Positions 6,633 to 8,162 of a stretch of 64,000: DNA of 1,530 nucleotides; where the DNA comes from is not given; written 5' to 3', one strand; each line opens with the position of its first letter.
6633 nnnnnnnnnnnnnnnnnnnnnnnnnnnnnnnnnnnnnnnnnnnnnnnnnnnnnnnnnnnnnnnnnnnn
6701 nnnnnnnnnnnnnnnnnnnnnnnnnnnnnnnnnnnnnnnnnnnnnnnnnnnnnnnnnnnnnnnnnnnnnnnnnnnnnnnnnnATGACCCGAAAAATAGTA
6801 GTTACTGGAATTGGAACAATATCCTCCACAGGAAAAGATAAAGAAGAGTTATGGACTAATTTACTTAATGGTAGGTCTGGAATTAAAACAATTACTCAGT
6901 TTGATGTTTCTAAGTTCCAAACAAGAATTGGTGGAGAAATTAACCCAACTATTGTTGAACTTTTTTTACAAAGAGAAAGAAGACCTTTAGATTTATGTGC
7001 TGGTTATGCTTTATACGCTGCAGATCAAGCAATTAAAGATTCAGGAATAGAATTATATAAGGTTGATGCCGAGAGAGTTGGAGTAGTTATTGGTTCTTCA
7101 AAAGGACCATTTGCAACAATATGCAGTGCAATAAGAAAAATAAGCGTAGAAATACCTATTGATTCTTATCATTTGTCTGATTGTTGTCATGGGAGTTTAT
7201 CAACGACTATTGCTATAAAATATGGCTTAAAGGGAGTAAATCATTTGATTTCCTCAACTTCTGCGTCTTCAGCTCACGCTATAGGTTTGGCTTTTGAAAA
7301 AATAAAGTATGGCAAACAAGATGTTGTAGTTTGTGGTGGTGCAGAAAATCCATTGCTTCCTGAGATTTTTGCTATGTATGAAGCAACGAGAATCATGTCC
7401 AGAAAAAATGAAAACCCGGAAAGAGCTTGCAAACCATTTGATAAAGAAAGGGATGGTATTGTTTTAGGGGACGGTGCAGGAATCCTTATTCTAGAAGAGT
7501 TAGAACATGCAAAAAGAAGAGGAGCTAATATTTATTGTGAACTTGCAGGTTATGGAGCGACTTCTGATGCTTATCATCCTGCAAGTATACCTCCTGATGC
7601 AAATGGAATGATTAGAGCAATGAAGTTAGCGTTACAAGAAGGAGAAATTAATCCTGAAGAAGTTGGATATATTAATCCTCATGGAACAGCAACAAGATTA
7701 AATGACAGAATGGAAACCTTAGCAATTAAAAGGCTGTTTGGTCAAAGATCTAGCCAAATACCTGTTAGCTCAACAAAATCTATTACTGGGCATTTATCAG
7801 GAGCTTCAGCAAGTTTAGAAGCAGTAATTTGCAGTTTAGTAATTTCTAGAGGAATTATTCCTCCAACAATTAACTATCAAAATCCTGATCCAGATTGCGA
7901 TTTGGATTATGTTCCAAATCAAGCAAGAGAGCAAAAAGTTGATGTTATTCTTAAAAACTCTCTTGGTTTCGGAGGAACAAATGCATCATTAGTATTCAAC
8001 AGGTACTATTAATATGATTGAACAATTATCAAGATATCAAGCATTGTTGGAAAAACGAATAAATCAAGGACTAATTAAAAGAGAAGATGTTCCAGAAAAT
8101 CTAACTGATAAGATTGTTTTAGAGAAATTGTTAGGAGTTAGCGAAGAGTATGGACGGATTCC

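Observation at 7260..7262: FabF-like ketosynthase with Ser replacing the active-site Cys, in a FabG / KAS / hotdog-like cluster of an archaeon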

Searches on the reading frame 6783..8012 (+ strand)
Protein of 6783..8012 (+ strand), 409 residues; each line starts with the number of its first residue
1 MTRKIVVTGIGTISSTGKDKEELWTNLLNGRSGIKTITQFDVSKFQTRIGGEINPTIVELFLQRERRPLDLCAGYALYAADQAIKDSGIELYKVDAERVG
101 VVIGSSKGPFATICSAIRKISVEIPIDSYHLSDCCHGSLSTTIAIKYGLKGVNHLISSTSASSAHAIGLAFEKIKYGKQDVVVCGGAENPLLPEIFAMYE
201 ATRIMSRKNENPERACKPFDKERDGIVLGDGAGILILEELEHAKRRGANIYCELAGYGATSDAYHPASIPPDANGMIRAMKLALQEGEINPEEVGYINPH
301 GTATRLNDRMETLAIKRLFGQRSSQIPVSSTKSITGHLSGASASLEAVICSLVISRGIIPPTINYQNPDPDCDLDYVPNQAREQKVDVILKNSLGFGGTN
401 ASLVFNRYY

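Call 3: search_protein_families(library=pfam, proteins=[window:6783-8012:+], max_evalue=0.01)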
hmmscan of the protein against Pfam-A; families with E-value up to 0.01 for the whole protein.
window:6783-8012:+ (409 aa): 3 families
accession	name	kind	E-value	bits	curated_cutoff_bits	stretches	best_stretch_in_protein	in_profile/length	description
PF00109.32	ketoacyl-synt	-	4.3e-46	158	20.8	1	3-243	2-252/252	Beta-ketoacyl synthase, N-terminal domain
PF02801.28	Ketoacyl-synt_C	-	3.3e-33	114.6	20.8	1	251-365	1-118/119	Beta-ketoacyl synthase, C-terminal domain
PF00108.29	Thiolase_N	-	7.1e-06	26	26.4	1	144-189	67-114/260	Thiolase, N-terminal domain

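Call 4: search_protein_families(library=ncbifam, proteins=[window:6783-8012:+], max_evalue=0.01)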
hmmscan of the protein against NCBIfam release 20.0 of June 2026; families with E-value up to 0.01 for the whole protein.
window:6783-8012:+ (409 aa): 22 families
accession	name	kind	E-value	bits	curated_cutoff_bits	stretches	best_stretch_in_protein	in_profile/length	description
NF005589.0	PRK07314.1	subfamily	4.9e-143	476.8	387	1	2-408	3-412/413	beta-ketoacyl-ACP synthase II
TIGR03150.1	fabF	equivalog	7.2e-143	476.1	493.75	1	3-405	1-406/407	beta-ketoacyl-ACP synthase II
NF004970.0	PRK06333.1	subfamily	2.3e-116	389.1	525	1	2-408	3-422/424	beta-ketoacyl-ACP synthase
NF006274.0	PRK08439.1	equivalog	3.4e-109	365.3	621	1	3-407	2-405/406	beta-ketoacyl-ACP synthase II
NF006434.0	PRK08722.1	equivalog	2.5e-104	349.5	759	1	3-407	4-413/414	beta-ketoacyl-ACP synthase II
NF005935.0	PRK07967.1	equivalog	1.2e-97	327.3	630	1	3-408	2-404/406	beta-ketoacyl-ACP synthase I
NF005076.0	PRK06501.1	equivalog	5.8e-96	321.9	629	2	132-407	147-422/425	beta-ketoacyl-ACP synthase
NF006587.0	PRK09116.1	equivalog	4.1e-94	315.6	470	1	3-408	2-407/408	beta-ketoacyl-ACP synthase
NF005916.1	PRK07910.1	equivalog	1.1e-76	258.5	560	1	4-408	13-418/418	KasA/KasB family beta-ketoacyl-ACP synthase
NF006618.0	PRK09185.1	subfamily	1.6e-72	244.7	407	1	3-407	3-392/394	beta-ketoacyl-ACP synthase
NF004618.0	PRK05952.1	equivalog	1.5e-68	231.5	455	1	4-407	3-382/384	beta-ketoacyl-ACP synthase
NF005490.0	PRK07103.1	equivalog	1.7e-63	215.1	445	1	2-407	3-412/414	polyketide beta-ketoacyl:acyl carrier protein synthase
NF058662.1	cispenta_AmcF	equivalog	1.6e-57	195.2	325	1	5-406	2-368/369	cispentacin biosynthesis acyltransferase subunit AmcF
NF040607.1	mycolic_Pks13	equivalog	1.8e-33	115.2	2100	1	82-407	198-525/1680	polyketide synthase Pks13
NF045894.1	PKS_plus_SDR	equivalog_domain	5.8e-31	107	1740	1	80-376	98-387/1515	type I polyketide synthase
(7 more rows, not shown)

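Call 6: search_solved_structures(query=window:6783-8009:+, show_alignments=2, max_evalue=1e-30)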
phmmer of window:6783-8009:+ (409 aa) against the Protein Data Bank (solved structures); distinct sequences matched with E-value up to 1e-30: 75 (the best 60 are shown).
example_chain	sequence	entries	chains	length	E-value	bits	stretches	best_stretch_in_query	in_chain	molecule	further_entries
4ls6_A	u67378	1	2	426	7.5e-108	364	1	3-408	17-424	3-oxoacyl-[acyl-carrier-protein] synthase 2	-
4ls5_A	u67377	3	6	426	7.8e-108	364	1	3-408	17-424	3-oxoacyl-[acyl-carrier-protein] synthase 2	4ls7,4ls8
3o04_A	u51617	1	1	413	2.4e-105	355.8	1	3-407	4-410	beta-keto-acyl carrier protein synthase II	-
5sxo_A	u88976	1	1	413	4.6e-105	354.8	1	3-407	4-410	3-oxoacyl-[acyl-carrier-protein] synthase 2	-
8cn8_A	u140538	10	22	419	1.2e-104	353.5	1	3-408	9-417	3-oxoacyl-[acyl-carrier-protein] synthase 2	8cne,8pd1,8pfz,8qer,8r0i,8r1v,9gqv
8pj0_A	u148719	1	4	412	1.3e-104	353.4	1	3-408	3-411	3-oxoacyl-[acyl-carrier-protein] synthase 2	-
8cou_A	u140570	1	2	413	1.6e-104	353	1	3-408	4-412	3-oxoacyl-[acyl-carrier-protein] synthase 2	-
4jb6_A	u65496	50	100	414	1.6e-104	353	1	3-408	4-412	3-oxoacyl-[acyl-carrier-protein] synthase 2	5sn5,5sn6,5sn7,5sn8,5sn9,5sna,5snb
7oc0_A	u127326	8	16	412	1.8e-104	352.9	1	3-408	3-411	3-oxoacyl-[acyl-carrier-protein] synthase 2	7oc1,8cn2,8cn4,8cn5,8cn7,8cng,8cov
8qm1_A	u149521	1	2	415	2.3e-104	352.6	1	3-408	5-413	3-oxoacyl-[acyl-carrier-protein] synthase 2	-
4b7v_A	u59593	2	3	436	2.7e-104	352.3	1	3-408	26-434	3-OXOACYL-[ACYL-CARRIER-PROTEIN] SYNTHASE 2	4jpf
3hnz_A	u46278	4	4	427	3.1e-101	342.3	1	3-407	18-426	3-oxoacyl-[acyl-carrier-protein] synthase 2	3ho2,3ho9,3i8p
9lpl_A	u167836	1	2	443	4e-101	341.9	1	3-407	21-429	3-oxoacyl-[acyl-carrier-protein] synthase 2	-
2gfv_A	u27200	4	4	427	4.1e-101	341.8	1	3-407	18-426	3-oxoacyl-[acyl-carrier-protein] synthase 2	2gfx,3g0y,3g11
6okg_A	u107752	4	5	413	4.9e-101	341.6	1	3-407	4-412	3-oxoacyl-[acyl-carrier-protein] synthase 2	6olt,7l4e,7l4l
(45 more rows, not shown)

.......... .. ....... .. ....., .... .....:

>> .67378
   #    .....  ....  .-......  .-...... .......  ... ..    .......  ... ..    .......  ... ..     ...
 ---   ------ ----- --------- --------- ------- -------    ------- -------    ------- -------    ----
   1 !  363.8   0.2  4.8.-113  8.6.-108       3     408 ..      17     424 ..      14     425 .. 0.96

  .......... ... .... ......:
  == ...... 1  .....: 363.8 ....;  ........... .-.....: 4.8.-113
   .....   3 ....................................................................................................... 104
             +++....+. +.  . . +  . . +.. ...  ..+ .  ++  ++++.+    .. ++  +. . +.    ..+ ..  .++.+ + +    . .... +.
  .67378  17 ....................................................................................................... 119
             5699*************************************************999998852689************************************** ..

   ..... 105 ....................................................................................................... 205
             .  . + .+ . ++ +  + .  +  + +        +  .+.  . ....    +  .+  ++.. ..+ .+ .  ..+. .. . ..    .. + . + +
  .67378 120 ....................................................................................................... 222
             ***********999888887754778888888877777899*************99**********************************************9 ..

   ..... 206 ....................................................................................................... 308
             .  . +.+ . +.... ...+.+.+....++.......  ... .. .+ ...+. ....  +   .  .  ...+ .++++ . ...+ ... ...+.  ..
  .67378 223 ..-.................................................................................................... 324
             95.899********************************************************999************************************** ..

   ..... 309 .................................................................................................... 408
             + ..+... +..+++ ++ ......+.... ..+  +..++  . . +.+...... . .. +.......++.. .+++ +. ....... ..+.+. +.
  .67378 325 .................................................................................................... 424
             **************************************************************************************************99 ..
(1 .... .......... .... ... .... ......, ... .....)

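Call 7: find_homologous_proteins(query=window:6783-8009:+, max_evalue=1e-20)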
Query window:6783-8009:+ (409 aa): 8000 proteins with E <= 1e-20 among 8000 candidates; the best 120 are listed.
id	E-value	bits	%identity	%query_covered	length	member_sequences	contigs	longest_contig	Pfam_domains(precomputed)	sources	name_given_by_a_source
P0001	8.1e-272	919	100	100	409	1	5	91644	PF00109.33,PF00108.30,PF02801.29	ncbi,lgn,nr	ncbi:beta-ketoacyl-[acyl-carrier-protein] synthase family protein [Candidatus Woesearchaeota archaeo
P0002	2.3e-163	562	59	99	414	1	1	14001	PF00109.33,PF02801.29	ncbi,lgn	ncbi:MAG: beta-ketoacyl-[acyl-carrier-protein] synthase family protein [Patescibacteria group bacter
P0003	8.5e-119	415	48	100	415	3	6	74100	PF00109.33,PF02801.29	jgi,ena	-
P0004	1.1e-118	415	48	95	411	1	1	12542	PF00109.33,PF02801.29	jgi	jgi:3-oxoacyl-[acyl-carrier-protein] synthase II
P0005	1.1e-118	415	49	100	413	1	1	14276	PF00109.33,PF00108.30,PF02801.29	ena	-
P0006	1.2e-118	414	49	99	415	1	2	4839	PF00109.33,PF02801.29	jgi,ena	-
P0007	1.9e-118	414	48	99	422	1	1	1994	PF00109.33,PF02801.29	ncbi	-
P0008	2.2e-118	414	48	99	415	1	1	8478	PF00109.33,PF02801.29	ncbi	-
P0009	2.3e-118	414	48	99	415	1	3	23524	PF00109.33,PF02801.29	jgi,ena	-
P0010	2.3e-118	414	48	100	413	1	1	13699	PF00109.33,PF02801.29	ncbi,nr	ncbi:MAG: beta-ketoacyl-ACP synthase II [Syntrophorhabdaceae bacterium]|nr:beta-ketoacyl-ACP synthas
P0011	2.3e-118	414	48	99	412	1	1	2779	PF00109.33,PF02801.29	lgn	-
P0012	2.7e-118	413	48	100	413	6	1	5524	PF00109.33,PF02801.29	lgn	-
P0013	3.4e-118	413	48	100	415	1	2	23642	PF00109.33,PF02801.29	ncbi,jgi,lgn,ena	-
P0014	4.2e-118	413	49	100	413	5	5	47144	PF00109.33,PF00108.30,PF02801.29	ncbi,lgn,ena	-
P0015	4.6e-118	413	47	100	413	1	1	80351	PF00109.33,PF02801.29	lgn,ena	-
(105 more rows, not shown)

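Call 10: find_encoding_contigs(protein=P0002, flank=10000, max_places=6)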
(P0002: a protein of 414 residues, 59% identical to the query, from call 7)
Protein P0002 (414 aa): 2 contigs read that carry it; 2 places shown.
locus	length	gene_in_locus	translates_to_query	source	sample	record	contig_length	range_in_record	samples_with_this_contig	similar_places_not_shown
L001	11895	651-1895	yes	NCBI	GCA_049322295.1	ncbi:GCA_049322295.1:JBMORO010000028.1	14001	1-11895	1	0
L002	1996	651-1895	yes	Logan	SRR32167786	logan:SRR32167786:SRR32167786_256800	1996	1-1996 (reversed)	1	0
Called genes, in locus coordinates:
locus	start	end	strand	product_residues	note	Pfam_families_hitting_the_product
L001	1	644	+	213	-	PF00106:adh_short, PF08659:KR, PF13561:adh_short_C2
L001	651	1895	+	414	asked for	PF00109:ketoacyl-synt, PF02801:Ketoacyl-synt_C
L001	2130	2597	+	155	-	-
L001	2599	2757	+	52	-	PF00471:Ribosomal_L33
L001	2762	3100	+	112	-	PF03819:MazG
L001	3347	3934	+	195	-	PF00925:GTP_cyclohydro2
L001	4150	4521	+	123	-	-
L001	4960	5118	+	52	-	-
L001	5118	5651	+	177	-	PF07352:Phage_Mu_Gam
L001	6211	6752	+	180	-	PF01135:PCMT, PF13847:Methyltransf_31 (weak), PF13649:Methyltransf_25 (faint)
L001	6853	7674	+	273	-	PF02618:YceG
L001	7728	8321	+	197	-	PF13489:Methyltransf_23, PF01209:Ubie_methyltran, PF13847:Methyltransf_31, PF08241:Methyltransf_11, PF08242:Methyltransf_12, PF13649:Methyltransf_25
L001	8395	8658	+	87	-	-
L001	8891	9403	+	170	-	PF00466:Ribosomal_L10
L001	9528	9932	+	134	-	PF16320:Ribosomal_L12_N, PF00542:Ribosomal_L12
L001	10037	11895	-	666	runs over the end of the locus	-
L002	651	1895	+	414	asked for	PF00109:ketoacyl-synt, PF02801:Ketoacyl-synt_C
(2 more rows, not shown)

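Call 11: find_encoding_contigs(protein=P0001, flank=6000, max_places=8)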
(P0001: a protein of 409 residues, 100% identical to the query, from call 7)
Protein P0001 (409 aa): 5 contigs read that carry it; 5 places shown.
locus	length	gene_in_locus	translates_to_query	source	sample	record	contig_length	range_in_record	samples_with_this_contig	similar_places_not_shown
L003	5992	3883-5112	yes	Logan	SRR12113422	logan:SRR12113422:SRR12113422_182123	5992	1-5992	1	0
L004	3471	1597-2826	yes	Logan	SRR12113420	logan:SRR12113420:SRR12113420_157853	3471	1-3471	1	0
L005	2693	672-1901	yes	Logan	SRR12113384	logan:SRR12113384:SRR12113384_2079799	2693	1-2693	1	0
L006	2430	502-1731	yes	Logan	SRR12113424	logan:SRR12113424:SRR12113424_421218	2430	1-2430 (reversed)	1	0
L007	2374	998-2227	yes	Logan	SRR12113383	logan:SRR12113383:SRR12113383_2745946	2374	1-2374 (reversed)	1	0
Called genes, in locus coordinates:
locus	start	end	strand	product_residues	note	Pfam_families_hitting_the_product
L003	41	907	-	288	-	PF00303:Thymidylat_synt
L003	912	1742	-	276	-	PF22769:DCD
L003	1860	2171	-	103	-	-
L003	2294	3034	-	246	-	PF01978:TrmB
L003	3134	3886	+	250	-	PF00106:adh_short, PF08659:KR, PF23441:SDR, PF13561:adh_short_C2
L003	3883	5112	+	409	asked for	PF00109:ketoacyl-synt, PF00108:Thiolase_N (faint), PF02801:Ketoacyl-synt_C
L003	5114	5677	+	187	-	-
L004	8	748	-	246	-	PF01978:TrmB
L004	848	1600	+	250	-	PF00106:adh_short, PF08659:KR, PF23441:SDR, PF13561:adh_short_C2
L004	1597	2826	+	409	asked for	PF00109:ketoacyl-synt, PF00108:Thiolase_N (faint), PF02801:Ketoacyl-synt_C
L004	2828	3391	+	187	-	-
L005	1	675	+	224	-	?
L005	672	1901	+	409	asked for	PF00109:ketoacyl-synt, PF00108:Thiolase_N (faint), PF02801:Ketoacyl-synt_C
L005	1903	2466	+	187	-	-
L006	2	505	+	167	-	?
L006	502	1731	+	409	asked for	PF00109:ketoacyl-synt, PF00108:Thiolase_N (faint), PF02801:Ketoacyl-synt_C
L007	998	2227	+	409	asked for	PF00109:ketoacyl-synt, PF00108:Thiolase_N (faint), PF02801:Ketoacyl-synt_C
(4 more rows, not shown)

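Call 25: search_protein_representatives(alignment_id=A1)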
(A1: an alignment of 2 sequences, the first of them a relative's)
Query: 2 sequences, 415 profile positions. Proteins with E-value up to 0.001 (for the whole library): 86764; up to 1e-10: 61199; up to 1e-30: 14161. The best 150 are listed.
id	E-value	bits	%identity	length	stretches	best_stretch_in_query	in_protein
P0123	1.4e-161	554.1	-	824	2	7-414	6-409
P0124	1.8e-152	524.2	-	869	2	7-413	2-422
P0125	6.2e-150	515.8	-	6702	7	3-412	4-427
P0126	1.0e-147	508.5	-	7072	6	126-411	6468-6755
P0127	2.3e-146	504.1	-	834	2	9-414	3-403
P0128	4.7e-144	496.4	-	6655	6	142-412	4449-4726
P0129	4.6e-143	493.2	-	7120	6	10-412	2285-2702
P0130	1.8e-141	487.9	-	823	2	9-413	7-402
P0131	2.2e-140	484.3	-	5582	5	11-412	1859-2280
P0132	1.2e-134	465.4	-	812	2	9-414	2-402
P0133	1.7e-132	458.3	-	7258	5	81-412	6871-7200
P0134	3.4e-132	457.4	-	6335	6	144-412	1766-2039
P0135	4.9e-132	456.8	-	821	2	7-414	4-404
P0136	9.3e-131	452.6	-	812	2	11-414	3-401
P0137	4.3e-129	447.1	-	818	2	9-414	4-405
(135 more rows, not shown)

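Call 33: search_protein_families(library=pfam, proteins=[L001:2130-2594:+], max_evalue=10)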
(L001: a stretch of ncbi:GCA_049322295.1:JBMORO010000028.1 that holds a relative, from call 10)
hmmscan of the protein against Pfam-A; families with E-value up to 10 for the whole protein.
L001:2130-2594:+ (155 aa): 1 family
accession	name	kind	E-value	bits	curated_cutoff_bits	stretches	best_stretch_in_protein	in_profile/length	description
PF17870.6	Insulin_TMD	-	0.05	14.1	33.4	1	7-27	22-42/47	Insulin receptor trans-membrane segment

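Call 37: find_homologous_proteins(query=A1, max_evalue=1e-30)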
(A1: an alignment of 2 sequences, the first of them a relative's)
Query A1 (2 sequences) (409 aa, profile of the alignment): 8000 proteins with E <= 1e-30 among 8000 candidates; the best 120 are listed.
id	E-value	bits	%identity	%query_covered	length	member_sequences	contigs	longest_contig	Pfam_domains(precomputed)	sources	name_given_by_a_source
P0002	3.6e-258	874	59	99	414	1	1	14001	PF00109.33,PF02801.29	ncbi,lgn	ncbi:MAG: beta-ketoacyl-[acyl-carrier-protein] synthase family protein [Patescibacteria group bacter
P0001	7.7e-256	866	100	100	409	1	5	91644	PF00109.33,PF00108.30,PF02801.29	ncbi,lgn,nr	ncbi:beta-ketoacyl-[acyl-carrier-protein] synthase family protein [Candidatus Woesearchaeota archaeo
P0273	1.3e-136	474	48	100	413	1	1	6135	PF00109.33,PF02801.29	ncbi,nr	ncbi:MAG: beta-ketoacyl-ACP synthase II [Syntrophorhabdaceae bacterium]|nr:beta-ketoacyl-ACP synthas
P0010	2.1e-135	470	48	100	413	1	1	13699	PF00109.33,PF02801.29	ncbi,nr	ncbi:MAG: beta-ketoacyl-ACP synthase II [Syntrophorhabdaceae bacterium]|nr:beta-ketoacyl-ACP synthas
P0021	3.1e-135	469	47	100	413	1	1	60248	PF00109.33,PF02801.29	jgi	-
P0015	3.6e-135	469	47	100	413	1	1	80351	PF00109.33,PF02801.29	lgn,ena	-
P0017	3.9e-135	469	47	100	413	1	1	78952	PF00109.33,PF02801.29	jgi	-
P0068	3.9e-135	469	47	99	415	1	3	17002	PF00109.33,PF00108.30,PF02801.29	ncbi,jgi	-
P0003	4.8e-135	468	48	100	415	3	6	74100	PF00109.33,PF02801.29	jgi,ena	-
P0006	4.8e-135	468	49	99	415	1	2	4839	PF00109.33,PF02801.29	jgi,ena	-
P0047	5.1e-135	468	46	95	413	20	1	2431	PF00109.33,PF02801.29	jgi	-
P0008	6.2e-135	468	48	99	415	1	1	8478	PF00109.33,PF02801.29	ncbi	-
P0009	6.3e-135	468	48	99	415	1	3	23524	PF00109.33,PF02801.29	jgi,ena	-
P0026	7.6e-135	468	47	100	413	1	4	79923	PF00109.33,PF02801.29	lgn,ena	-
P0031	8.2e-135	468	46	100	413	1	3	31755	PF00109.33,PF02801.29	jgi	-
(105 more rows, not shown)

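Call 70: list_cluster_members(proteins=[P0001, P0002, P0121, P0122])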
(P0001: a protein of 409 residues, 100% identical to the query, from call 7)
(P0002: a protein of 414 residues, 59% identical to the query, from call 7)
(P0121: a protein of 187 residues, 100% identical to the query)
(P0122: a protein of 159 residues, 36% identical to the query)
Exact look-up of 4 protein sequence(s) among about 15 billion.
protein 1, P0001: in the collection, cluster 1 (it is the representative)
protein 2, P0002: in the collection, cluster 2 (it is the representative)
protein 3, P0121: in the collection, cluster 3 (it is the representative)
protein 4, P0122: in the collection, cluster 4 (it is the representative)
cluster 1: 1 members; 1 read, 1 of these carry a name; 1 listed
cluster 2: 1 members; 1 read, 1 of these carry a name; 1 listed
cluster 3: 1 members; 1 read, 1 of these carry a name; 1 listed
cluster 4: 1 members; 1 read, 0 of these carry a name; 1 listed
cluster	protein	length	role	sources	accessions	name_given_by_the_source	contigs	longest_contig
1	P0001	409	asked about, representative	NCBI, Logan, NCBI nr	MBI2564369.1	beta-ketoacyl-[acyl-carrier-protein] synthase family protein [Candidatus Woesearchaeota ...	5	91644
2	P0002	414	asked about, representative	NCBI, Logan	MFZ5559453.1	MAG: beta-ketoacyl-[acyl-carrier-protein] synthase family protein [Patescibacteria group ...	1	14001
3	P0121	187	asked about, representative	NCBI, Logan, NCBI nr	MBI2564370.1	MaoC family dehydratase [Candidatus Woesearchaeota archaeon]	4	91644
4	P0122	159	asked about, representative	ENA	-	-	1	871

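Call 80: search_protein_families(library=padloc, proteins=[window:6783-8009:+], max_evalue=0.001)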
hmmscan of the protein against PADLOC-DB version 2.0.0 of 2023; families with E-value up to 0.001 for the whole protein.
window:6783-8009:+ (409 aa): 0 families
